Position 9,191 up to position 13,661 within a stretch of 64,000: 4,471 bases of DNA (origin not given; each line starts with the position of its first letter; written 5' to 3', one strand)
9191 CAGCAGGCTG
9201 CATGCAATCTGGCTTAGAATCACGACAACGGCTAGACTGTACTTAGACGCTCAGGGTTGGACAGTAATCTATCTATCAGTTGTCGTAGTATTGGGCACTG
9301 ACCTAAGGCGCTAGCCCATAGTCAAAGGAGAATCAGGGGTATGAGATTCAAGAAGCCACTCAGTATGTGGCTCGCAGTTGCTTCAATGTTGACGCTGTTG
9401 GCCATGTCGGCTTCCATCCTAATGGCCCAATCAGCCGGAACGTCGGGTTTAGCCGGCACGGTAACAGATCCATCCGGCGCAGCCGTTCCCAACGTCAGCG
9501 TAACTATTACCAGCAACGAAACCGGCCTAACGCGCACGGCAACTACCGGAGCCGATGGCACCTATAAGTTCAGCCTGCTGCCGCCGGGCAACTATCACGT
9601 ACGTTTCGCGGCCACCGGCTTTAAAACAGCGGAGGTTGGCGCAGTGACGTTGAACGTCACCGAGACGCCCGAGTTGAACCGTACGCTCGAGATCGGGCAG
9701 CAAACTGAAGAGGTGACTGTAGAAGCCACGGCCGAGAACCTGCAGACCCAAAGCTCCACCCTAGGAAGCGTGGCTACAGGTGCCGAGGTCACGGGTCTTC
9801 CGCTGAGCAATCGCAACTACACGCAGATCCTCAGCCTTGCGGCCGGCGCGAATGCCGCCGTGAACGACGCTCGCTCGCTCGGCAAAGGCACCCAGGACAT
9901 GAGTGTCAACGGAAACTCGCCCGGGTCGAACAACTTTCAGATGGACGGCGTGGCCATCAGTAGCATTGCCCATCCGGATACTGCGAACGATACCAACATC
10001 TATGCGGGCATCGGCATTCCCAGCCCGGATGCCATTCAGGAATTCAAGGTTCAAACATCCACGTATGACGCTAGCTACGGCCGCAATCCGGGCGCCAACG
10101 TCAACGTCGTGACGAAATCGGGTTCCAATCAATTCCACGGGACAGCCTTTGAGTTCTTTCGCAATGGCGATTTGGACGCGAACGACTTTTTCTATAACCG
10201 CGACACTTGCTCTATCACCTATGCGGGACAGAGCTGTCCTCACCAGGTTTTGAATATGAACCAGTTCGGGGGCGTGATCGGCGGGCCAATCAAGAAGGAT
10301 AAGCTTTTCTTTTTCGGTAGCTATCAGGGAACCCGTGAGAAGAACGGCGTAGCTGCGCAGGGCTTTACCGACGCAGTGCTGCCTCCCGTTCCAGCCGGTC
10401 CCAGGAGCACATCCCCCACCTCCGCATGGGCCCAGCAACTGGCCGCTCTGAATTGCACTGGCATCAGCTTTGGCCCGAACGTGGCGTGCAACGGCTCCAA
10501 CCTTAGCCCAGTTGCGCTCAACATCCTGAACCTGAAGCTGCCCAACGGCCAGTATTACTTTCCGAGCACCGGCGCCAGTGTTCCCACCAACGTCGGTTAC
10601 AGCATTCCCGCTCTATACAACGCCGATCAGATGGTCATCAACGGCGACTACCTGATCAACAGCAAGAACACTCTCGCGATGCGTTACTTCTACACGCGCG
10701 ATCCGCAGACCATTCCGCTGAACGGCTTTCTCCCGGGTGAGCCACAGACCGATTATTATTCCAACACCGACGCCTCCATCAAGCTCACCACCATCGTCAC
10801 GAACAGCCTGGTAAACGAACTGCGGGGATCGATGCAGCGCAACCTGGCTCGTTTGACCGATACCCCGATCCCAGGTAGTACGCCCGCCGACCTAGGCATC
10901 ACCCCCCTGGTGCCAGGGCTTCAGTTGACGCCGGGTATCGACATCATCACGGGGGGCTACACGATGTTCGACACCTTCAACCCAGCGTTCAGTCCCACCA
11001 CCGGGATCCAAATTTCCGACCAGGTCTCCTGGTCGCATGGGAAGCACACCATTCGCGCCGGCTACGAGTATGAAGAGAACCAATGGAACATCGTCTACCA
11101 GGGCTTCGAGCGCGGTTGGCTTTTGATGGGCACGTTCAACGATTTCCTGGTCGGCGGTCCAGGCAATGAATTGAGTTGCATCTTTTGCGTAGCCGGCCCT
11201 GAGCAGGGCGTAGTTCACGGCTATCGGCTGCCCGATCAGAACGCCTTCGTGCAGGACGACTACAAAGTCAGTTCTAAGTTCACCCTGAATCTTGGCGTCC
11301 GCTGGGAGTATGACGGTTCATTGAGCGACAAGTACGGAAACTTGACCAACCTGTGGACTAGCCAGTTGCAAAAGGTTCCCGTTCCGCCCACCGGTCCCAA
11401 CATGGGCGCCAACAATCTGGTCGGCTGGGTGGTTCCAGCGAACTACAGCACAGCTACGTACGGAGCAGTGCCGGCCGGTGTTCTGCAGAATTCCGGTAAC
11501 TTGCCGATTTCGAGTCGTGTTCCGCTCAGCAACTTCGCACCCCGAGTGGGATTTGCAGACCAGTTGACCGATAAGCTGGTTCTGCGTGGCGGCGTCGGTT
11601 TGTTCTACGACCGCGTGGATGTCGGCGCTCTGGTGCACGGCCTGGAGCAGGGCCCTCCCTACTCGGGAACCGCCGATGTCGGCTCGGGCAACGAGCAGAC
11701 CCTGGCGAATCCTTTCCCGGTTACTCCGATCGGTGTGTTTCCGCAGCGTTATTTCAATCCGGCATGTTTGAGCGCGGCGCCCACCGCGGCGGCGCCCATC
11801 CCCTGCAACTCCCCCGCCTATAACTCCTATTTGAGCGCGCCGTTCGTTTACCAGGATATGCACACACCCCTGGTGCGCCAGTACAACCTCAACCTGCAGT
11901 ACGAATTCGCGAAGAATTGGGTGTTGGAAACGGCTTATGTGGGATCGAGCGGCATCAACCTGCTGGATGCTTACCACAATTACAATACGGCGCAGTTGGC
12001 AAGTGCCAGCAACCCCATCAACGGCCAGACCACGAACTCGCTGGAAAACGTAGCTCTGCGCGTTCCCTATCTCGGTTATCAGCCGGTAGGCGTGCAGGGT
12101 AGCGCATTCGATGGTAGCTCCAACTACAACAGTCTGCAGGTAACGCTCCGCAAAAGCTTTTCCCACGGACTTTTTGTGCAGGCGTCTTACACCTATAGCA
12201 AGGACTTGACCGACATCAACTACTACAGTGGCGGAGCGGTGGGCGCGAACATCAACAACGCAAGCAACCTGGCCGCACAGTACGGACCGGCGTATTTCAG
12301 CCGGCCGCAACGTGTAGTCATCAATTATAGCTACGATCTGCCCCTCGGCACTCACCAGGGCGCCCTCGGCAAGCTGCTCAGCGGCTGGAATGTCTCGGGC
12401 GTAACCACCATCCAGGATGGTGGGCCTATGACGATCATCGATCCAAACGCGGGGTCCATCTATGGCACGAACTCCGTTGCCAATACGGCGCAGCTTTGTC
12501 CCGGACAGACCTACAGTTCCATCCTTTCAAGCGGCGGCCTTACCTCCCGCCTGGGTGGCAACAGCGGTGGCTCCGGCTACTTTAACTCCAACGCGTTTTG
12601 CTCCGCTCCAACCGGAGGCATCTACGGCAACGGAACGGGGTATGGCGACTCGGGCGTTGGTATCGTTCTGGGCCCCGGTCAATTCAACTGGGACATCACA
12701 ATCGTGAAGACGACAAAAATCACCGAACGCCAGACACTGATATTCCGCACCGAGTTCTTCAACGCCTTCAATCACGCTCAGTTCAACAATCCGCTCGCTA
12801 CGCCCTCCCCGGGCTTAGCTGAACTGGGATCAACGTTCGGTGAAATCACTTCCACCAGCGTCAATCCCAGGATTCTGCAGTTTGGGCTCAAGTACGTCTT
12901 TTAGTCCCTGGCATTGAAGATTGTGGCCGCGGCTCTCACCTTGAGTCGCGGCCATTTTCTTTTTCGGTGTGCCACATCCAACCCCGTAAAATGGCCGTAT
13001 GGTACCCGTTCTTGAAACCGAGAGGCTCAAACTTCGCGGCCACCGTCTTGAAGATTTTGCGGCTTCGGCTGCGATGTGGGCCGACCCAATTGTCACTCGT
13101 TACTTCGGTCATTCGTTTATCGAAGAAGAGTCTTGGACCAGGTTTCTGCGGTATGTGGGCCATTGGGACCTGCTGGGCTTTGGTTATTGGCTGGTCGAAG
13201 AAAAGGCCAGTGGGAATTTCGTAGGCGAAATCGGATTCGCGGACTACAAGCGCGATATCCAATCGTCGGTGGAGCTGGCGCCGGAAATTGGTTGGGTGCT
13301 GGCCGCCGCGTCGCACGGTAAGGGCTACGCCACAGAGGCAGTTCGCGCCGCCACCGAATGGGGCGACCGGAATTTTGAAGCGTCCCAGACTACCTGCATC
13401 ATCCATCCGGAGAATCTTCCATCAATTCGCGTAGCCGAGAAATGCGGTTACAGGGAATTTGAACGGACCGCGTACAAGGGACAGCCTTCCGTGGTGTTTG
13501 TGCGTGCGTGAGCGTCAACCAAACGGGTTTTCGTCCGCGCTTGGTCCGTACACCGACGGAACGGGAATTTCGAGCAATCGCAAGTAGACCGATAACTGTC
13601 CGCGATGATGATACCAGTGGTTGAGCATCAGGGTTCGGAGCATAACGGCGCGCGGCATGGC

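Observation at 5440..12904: Regulator-centred cluster of a TonB-dependent receptor with three uncharacterised secreted components: candidate undescribed uptake/processing system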

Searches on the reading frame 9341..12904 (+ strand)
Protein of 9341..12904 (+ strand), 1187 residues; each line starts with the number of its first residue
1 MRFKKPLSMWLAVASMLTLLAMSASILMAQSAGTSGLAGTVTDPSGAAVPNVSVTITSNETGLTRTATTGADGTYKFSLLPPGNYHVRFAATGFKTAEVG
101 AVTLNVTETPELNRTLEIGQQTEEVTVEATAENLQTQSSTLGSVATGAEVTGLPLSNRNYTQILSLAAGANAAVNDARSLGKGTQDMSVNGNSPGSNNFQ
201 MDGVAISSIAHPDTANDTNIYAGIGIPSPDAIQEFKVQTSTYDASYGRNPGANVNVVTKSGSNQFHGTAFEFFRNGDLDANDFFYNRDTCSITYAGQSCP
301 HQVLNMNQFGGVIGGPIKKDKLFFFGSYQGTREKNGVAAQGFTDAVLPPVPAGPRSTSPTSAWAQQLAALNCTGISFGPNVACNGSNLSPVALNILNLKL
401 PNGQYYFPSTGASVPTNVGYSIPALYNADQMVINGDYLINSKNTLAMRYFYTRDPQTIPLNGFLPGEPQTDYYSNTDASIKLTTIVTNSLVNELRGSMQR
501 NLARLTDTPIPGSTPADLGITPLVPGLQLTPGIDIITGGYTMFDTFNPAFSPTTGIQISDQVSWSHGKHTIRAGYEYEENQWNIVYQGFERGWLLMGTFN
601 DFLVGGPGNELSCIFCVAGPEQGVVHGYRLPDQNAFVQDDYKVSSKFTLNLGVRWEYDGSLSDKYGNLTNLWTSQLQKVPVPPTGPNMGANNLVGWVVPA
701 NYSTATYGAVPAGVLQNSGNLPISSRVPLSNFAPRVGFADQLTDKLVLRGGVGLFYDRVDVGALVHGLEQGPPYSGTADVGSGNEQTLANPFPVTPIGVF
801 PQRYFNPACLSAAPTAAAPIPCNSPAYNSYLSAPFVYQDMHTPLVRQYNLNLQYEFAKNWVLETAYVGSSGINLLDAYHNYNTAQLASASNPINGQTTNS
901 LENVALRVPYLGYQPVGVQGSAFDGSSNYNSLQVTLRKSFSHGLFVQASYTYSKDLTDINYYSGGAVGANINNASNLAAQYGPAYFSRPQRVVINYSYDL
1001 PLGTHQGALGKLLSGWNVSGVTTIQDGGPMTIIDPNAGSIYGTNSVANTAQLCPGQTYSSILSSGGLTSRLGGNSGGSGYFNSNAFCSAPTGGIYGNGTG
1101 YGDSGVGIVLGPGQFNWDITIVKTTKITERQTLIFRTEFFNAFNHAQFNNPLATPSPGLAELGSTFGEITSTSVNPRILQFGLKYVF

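Call 4: search_protein_families(library=pfam, proteins=[window:9341-12904:+], max_evalue=0.01)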
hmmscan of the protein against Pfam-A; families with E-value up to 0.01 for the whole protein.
window:9341-12904:+ (1187 aa): 9 families
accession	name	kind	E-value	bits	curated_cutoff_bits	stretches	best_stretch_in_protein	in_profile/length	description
PF25183.1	OMP_b-brl_4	-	2.2e-177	592.5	30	1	257-1180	1-838/838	Outer membrane beta barrel domain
PF13620.12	CarboxypepD_reg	-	5.5e-22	78.3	32.3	1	37-116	2-81/82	Carboxypeptidase regulatory-like domain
PF13715.12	CarbopepD_reg_2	-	5.7e-10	39.5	32.2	1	38-127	2-88/88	CarboxypepD_reg-like domain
PF17210.9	SdrD_B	-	5.4e-08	33.5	29.7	1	42-101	17-77/112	SdrD B-like domain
PF24025.1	Ig_DR_A0283-like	-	0.00066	20.4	27.1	1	33-90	6-63/102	DR_A0283-like, Ig-like domain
PF17789.7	MG4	-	0.0013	19.3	24.7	1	41-83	22-64/95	Macroglobulin domain MG4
PF17802.7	SpaA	-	0.0015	19.1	23.1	1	46-88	13-57/91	Prealbumin-like fold domain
PF07715.20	Plug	-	0.0018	19.2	23.9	1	157-249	22-102/107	TonB-dependent Receptor Plug Domain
PF02369.22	Big_1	-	0.0025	18.3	34.9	1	34-79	18-66/93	Bacterial Ig-like domain (group 1)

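Call 5: search_protein_families(library=ncbifam, proteins=[window:9341-12904:+], max_evalue=0.01)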
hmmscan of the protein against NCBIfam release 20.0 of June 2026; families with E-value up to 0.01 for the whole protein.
window:9341-12904:+ (1187 aa): 1 family
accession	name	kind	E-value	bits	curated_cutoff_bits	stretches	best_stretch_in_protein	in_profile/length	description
NF012181.0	MSCRAMM_SdrD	exception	0.00075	17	2500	1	46-95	702-752/1379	MSCRAMM family adhesin SdrD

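Call 85: search_solved_structures(query=window:9341-12904:+, max_evalue=0.01)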
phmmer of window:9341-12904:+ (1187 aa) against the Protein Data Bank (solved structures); distinct sequences matched with E-value up to 0.01: 0.

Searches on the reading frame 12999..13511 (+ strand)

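Call 4: search_protein_families(library=pfam, proteins=[window:12999-13511:+], max_evalue=0.01)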
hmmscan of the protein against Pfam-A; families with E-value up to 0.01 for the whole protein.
window:12999-13511:+ (170 aa): 2 families
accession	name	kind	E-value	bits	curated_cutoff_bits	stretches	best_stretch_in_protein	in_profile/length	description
PF13302.13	Acetyltransf_3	-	6.7e-32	111.5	25.4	1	9-152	1-138/138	Acetyltransferase (GNAT) domain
PF00583.31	Acetyltransf_1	-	2e-08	34.9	20.7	1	41-151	17-116/116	Acetyltransferase (GNAT) family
